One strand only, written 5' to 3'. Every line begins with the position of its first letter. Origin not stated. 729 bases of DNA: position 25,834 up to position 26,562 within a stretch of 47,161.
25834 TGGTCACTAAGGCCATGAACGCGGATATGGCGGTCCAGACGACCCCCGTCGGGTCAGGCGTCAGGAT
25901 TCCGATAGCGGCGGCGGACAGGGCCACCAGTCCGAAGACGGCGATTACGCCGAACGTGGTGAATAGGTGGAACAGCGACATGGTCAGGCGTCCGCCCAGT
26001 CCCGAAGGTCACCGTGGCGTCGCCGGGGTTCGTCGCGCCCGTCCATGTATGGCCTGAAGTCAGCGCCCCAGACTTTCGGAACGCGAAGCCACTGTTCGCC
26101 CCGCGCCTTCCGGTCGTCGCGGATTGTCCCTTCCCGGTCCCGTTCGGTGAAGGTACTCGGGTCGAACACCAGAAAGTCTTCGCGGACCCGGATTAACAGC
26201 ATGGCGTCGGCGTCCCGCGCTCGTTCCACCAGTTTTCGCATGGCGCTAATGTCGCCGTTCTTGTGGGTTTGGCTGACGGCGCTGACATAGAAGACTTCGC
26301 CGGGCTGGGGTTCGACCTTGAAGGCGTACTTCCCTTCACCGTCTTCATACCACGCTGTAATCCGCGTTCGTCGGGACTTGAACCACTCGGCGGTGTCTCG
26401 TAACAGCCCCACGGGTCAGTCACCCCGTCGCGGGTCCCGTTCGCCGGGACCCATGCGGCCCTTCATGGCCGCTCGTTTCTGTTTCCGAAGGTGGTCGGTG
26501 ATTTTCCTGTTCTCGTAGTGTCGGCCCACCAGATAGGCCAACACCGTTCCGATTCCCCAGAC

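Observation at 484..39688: Conserved 13-mer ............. at nine intergenic sites, at a fixed distance from start codons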

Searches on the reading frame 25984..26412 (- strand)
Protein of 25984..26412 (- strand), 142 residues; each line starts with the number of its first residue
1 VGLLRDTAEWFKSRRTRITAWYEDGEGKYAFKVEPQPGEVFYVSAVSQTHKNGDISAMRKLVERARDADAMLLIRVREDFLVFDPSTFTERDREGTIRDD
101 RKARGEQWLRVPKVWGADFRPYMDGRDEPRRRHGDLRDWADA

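Call 41: search_protein_families(library=pfam, max_evalue=0.01, proteins=[window:25984-26412:-])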
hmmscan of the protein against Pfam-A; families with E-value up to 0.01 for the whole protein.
window:25984-26412:- (142 aa): 0 families

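Call 44: search_protein_families(library=phrogs, max_evalue=0.001, proteins=[window:25984-26412:-])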
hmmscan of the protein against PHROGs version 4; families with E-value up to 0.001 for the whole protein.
window:25984-26412:- (142 aa): 0 families

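Call 57: search_solved_structures(query=window:25984-26412:-, max_evalue=1)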
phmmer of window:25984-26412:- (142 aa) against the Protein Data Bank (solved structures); distinct sequences matched with E-value up to 1: 0.

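Call 73: find_homologous_proteins(query=window:25984-26412:-, max_evalue=0.001)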
Query window:25984-26412:- (142 aa): 17 proteins with E <= 0.001 among 35 candidates.
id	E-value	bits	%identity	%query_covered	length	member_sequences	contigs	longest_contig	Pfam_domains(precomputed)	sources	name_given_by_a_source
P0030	1.2e-79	283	87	100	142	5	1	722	-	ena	-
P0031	1.9e-79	283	89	100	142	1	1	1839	-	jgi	-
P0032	5.7e-74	265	84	100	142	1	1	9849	-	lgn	-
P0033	1.3e-73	264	84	99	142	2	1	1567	-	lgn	-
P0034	5.9e-73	262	85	97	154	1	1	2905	-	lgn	-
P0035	1.8e-71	257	80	100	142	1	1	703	-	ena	-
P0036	1.4e-68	247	79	100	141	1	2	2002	-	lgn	-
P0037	8.3e-68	245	79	100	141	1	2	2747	-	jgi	-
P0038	1.2e-63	231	75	100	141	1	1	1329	-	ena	-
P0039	3.8e-62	226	74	100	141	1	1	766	-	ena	-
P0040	8.5e-62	225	75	98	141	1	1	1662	-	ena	-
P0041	1.5e-61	225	73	100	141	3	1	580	-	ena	-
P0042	1.8e-60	221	74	99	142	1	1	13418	-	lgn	-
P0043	3.0e-60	220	72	100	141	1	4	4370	-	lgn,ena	-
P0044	2.1e-49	185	61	99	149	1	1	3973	-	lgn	-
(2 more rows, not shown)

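Call 76: find_encoding_contigs(protein=P0042, flank=10000, max_places=1)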
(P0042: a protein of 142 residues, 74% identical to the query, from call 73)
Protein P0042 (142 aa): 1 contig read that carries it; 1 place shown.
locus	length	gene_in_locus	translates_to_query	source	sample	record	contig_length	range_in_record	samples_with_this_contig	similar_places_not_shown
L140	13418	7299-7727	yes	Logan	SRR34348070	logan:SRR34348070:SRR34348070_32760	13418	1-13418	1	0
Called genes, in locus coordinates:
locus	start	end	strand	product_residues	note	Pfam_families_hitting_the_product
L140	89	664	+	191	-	-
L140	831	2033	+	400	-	-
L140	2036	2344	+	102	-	-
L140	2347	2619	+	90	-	-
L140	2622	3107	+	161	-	-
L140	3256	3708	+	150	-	PF03551:PadR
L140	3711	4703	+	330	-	-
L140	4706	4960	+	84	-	-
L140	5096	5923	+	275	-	-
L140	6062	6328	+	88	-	-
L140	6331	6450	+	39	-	-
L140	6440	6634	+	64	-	-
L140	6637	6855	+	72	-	-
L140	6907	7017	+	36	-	-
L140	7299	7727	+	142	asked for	-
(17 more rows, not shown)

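Call 77: find_encoding_contigs(protein=P0032, flank=10000, max_places=1)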
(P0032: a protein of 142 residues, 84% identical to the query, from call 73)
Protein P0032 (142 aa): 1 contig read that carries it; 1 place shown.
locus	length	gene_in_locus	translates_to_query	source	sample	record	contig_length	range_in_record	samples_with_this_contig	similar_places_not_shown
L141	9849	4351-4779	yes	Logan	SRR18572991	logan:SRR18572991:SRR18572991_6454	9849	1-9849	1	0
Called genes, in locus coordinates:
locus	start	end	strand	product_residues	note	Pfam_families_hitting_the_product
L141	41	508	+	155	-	PF03551:PadR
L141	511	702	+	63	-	-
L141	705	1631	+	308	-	-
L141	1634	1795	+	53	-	-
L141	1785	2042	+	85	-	-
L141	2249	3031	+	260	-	-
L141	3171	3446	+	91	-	-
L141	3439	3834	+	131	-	-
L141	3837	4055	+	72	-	-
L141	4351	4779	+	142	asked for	-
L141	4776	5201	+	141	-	-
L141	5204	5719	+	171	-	-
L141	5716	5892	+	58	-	-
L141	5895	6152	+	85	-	-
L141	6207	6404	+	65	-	-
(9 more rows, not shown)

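Call 84: predict_structure(alignment_id=A3)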
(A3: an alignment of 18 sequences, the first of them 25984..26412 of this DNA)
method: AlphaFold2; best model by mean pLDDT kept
length: 142 residues; sequences in the alignment: 18
mean_pLDDT: 82.4   pTM: 0.78
mean pLDDT of the five models: 82.4, 77.9, 56.5, 55.3, 53.5
residues with pLDDT >= 90: 36; 70-90: 89; 50-70: 7; < 50: 10
segments of 3 or more residues with pLDDT < 50: 134-142
pLDDT, mean of each block of 10 residues (from residue 1): 81 86 85 87 77 88 92 87 91 84 86 89 78 51 40
secondary structure, 60 per line:
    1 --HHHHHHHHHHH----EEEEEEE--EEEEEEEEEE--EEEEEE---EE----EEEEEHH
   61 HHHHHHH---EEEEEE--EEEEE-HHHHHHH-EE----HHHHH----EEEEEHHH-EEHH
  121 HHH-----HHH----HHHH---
elements in order: H3-13 E18-24 E27-36 E39-44 E54-58 H59-67 E71-76 E79-83 H85-91 H99-103 E108-112 H119-123 H136-139

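Call 86: fold_search(model_id=the predicted structure, library=pdb)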
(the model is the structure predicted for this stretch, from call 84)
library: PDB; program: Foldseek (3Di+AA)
matches with E <= 10: 385; with E <= 0.001: 0
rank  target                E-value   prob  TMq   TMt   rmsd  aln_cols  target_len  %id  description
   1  4tkk_A                1.7e-03  1.00  0.48  0.53   5.3       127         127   11  Sulfolobus solfataricus HJC mutants (released 2015-08-12)
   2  4tkd_A                6.2e-03  1.00  0.47  0.53   5.4       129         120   10  Sulfolobus solfataricus HJC mutants (released 2015-08-12)
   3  4tkd_D                6.6e-03  1.00  0.46  0.54   5.1       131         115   11  Sulfolobus solfataricus HJC mutants (released 2015-08-12)
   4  2eo0_A                1.3e-02  0.91  0.36  0.38   7.5       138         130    9  Crystal Structure of Holliday Junction Resolvase ST1444 (released 2007-10-02)
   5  1rzn_B                2.4e-02  0.72  0.34  0.32   8.9       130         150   11  Crystal Structure of Penicillin-binding protein-related factor A from Bacillus Subtilis. (released 2004-11-30)
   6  1hh1                  3.3e-02  0.97  0.45  0.49   5.4       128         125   10  THE STRUCTURE OF HJC, A HOLLIDAY JUNCTION RESOLVING ENZYME FROM SULFOLOBUS SOLFATARICUS (released 2001-04-06)
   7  5fdk_B                4.7e-02  0.63  0.34  0.30  11.0       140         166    9  Crystal structure of RecU(D88N) in complex with palindromic DNA duplex (released 2016-12-07)
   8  2eo0_B                5.6e-02  0.77  0.36  0.40   7.3       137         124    7  Crystal Structure of Holliday Junction Resolvase ST1444 (released 2007-10-02)
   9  1rzn_A                6.7e-02  0.57  0.34  0.33   8.9       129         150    9  Crystal Structure of Penicillin-binding protein-related factor A from Bacillus Subtilis. (released 2004-11-30)
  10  1zp7_A                7.5e-02  0.51  0.34  0.32   9.1       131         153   10  The structure of Bacillus subtilis RecU Holliday junction resolvase and its role in substrate selection and sequence s (released 2005-09-20)
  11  5fdk_D                8.5e-02  0.41  0.32  0.25  13.3       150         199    9  Crystal structure of RecU(D88N) in complex with palindromic DNA duplex (released 2016-12-07)
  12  2wcw_A                9.0e-02  0.87  0.44  0.48   5.2       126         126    9  1.6A resolution structure of Archaeoglobus fulgidus Hjc, a Holliday junction resolvase from an archaeal hyperthermophi (released 2009-03-24)
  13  2zyz_C                1.0e-01  0.80  0.33  0.46   8.2       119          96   16  Pyrobaculum aerophilum splicing endonuclease (released 2009-06-23)
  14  2zyz_A                1.1e-01  0.94  0.33  0.48   5.1        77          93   18  Pyrobaculum aerophilum splicing endonuclease (released 2009-06-23)
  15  1zp7_B                1.1e-01  0.41  0.33  0.31   9.3       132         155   10  The structure of Bacillus subtilis RecU Holliday junction resolvase and its role in substrate selection and sequence s (released 2005-09-20)
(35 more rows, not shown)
